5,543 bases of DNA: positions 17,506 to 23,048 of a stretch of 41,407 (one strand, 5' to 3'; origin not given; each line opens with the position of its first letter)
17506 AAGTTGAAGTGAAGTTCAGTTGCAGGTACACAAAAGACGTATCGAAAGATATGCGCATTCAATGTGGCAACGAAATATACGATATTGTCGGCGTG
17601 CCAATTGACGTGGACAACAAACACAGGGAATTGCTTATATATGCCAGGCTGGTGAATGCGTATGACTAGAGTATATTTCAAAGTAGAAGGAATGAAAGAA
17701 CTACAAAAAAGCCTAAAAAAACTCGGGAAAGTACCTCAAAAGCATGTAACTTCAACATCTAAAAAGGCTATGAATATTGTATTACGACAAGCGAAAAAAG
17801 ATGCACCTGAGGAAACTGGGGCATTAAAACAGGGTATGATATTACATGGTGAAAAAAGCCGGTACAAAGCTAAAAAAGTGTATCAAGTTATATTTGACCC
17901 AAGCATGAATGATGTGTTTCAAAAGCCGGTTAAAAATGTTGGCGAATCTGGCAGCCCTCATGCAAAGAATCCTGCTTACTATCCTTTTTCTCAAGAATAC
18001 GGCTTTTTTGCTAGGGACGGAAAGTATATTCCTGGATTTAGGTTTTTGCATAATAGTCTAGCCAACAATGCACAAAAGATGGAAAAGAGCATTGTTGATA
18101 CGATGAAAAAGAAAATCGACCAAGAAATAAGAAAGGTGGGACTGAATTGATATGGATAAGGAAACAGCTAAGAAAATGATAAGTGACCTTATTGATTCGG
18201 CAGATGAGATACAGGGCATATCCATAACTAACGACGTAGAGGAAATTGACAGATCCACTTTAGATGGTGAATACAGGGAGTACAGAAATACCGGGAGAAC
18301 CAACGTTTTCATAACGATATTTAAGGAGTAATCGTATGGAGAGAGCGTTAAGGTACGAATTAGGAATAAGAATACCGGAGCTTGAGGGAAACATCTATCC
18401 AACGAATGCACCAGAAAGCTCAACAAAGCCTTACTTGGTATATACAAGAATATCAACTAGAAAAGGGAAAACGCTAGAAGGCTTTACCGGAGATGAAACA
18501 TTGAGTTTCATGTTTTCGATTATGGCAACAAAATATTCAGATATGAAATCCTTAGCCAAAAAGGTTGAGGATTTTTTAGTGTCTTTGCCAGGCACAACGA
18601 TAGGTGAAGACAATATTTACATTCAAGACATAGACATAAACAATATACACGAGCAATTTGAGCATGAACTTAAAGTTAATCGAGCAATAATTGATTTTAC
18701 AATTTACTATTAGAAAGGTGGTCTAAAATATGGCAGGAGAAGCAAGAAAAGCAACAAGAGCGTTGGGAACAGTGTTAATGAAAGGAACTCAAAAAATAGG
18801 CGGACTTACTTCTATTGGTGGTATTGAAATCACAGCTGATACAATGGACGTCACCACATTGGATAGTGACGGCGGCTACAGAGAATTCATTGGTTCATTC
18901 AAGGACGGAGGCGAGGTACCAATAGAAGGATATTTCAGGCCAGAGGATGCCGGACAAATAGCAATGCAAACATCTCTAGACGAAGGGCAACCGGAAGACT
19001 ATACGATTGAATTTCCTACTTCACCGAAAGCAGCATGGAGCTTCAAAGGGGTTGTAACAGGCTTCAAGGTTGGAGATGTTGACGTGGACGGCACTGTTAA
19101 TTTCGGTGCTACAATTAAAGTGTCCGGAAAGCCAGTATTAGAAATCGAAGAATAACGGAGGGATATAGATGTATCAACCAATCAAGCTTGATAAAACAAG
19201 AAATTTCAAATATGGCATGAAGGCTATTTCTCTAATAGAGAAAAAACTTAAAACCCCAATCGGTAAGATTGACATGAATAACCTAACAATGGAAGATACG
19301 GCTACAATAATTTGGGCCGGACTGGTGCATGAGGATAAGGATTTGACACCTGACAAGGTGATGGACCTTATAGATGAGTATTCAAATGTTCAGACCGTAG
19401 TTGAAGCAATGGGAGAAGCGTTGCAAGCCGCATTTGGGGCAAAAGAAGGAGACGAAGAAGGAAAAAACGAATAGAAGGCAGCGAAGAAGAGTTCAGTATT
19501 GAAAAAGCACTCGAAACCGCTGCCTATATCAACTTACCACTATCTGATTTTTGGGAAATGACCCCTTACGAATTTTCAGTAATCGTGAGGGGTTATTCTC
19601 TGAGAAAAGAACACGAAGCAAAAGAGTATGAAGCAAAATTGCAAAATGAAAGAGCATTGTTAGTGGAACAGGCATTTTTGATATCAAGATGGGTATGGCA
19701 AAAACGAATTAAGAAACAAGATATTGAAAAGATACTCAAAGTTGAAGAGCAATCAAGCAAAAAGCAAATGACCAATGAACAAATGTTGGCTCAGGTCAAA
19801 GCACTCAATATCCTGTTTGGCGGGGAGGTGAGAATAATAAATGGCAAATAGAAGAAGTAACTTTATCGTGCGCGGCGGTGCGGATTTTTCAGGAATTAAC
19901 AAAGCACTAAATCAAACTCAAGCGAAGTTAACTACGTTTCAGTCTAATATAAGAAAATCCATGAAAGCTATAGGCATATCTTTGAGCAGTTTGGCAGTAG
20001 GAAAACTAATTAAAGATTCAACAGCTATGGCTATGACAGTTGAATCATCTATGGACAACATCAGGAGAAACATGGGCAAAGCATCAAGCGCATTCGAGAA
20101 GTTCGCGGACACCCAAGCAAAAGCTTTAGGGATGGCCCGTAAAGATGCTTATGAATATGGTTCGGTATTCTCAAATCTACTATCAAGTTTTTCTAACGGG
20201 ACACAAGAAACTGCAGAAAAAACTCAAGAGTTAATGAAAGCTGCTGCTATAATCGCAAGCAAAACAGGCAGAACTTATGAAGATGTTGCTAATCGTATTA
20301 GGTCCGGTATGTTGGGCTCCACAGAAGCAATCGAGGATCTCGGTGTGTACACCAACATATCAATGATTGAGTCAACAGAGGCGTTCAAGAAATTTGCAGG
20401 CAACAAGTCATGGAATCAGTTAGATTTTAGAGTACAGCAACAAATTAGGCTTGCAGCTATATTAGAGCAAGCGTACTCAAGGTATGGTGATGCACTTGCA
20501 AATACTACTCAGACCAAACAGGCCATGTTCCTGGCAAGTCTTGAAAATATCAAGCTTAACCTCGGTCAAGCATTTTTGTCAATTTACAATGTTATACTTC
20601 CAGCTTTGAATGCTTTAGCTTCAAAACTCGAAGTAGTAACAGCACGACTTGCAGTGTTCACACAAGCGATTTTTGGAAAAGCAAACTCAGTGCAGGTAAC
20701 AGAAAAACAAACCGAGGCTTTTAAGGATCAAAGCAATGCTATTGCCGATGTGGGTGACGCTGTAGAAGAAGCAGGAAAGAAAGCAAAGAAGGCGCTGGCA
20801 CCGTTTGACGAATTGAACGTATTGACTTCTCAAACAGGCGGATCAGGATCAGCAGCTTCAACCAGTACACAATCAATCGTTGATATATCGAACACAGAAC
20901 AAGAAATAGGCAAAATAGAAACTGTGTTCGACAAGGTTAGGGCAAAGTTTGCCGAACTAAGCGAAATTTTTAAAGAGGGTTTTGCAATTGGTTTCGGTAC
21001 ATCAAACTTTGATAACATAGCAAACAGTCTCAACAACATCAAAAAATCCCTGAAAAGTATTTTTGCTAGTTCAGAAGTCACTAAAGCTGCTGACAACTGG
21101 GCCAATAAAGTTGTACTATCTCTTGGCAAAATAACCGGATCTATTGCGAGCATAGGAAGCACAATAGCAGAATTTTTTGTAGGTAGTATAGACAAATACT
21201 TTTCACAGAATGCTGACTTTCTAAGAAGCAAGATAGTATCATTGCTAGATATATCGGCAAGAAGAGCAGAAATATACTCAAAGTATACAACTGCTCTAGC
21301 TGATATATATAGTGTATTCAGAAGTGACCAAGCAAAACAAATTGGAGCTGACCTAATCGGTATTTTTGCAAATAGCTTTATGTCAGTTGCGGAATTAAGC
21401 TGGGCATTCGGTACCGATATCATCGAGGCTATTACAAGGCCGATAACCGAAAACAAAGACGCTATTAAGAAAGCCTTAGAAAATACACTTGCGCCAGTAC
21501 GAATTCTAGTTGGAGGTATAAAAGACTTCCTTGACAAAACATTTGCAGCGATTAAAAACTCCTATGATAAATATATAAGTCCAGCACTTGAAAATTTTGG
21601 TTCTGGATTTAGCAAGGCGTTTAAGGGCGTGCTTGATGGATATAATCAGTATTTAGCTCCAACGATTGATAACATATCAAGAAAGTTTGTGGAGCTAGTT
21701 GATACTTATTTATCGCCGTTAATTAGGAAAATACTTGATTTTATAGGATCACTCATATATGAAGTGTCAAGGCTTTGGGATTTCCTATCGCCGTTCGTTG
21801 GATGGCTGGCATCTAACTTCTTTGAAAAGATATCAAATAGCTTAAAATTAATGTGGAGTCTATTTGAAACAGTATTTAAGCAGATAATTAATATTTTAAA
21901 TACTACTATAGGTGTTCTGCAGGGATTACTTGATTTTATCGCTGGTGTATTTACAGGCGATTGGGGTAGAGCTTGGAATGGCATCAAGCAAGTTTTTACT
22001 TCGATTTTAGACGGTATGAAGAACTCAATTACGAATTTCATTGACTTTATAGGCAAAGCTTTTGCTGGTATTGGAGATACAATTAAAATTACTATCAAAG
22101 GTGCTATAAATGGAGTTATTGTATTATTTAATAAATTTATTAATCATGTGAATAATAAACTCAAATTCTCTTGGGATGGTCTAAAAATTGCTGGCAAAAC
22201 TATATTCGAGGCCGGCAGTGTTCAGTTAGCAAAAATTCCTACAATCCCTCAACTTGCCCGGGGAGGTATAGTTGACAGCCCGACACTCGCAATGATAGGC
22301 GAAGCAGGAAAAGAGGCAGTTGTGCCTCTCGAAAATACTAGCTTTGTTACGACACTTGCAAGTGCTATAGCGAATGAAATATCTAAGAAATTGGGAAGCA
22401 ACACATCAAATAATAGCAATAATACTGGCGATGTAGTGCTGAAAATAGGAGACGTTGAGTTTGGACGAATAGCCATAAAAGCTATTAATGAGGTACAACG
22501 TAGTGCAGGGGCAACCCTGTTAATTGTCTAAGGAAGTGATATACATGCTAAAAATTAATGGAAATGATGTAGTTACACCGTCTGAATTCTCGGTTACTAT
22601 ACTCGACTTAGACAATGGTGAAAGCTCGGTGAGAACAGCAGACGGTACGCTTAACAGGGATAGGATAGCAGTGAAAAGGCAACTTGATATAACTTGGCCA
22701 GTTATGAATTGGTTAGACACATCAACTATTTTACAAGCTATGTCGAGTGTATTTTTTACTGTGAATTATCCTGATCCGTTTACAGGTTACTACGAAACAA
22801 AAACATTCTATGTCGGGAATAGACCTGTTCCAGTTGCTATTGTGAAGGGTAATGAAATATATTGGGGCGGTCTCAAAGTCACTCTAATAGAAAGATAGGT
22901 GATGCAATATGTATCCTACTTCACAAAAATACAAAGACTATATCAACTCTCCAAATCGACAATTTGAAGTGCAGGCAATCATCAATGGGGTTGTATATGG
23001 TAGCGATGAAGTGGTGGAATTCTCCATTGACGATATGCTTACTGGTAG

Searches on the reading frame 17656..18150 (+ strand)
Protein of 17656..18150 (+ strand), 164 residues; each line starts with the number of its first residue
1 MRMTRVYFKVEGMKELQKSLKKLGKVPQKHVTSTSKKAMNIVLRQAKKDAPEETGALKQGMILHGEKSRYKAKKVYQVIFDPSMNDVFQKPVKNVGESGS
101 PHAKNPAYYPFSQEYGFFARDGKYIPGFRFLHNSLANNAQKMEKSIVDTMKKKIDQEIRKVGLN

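Call 33: search_protein_families(library=pfam, proteins=[window:17656-18150:+], max_evalue=0.01)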
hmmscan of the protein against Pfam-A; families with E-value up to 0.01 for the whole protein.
window:17656-18150:+ (164 aa): 1 family
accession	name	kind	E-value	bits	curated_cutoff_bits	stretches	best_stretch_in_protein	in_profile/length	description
PF04883.17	HK97-gp10_like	-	0.0015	19.9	21.4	1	14-67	1-52/78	Bacteriophage HK97-gp10, putative tail-component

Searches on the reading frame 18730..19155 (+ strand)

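Call 33: search_protein_families(library=pfam, proteins=[window:18730-19155:+], max_evalue=0.01)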
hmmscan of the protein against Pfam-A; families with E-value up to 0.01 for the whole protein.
window:18730-19155:+ (141 aa): 3 families
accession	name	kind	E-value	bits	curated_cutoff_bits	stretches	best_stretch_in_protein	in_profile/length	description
PF16461.11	Phage_TTP_12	-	1.4e-10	41.7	26.1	1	22-137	21-134/135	Lambda phage tail tube protein, TTP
PF06199.17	Phage_tail_2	-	7.2e-07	29.8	23.8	1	21-136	21-131/132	Phage tail tube protein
PF16460.11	Phage_TTP_11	-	0.0003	20.9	28.4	0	21-87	21-85/154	Phage tail tube, TTP, lambda-like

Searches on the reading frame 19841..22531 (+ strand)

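Call 33: search_protein_families(library=pfam, proteins=[window:19841-22531:+], max_evalue=0.01)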
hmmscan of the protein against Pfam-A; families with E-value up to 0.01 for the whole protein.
window:19841-22531:+ (896 aa): 1 family
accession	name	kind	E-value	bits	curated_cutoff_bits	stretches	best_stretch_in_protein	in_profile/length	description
PF04136.21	COG3_N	-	0.0046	17.3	27.9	0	280-342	30-92/147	Conserved oligomeric Golgi complex subunit 3, N-terminal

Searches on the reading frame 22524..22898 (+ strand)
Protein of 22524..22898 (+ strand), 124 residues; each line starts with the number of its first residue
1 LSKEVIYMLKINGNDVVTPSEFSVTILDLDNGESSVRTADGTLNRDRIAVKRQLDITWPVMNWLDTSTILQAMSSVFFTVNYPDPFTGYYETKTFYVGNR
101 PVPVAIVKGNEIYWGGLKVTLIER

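Call 33: search_protein_families(library=pfam, proteins=[window:22524-22898:+], max_evalue=0.01)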
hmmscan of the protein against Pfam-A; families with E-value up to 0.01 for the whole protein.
window:22524-22898:+ (124 aa): 1 family
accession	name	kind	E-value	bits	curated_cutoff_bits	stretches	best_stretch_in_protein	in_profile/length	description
PF20458.3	DUF6711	-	1.3e-14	55.2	27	1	7-123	6-133/134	Family of unknown function (DUF6711)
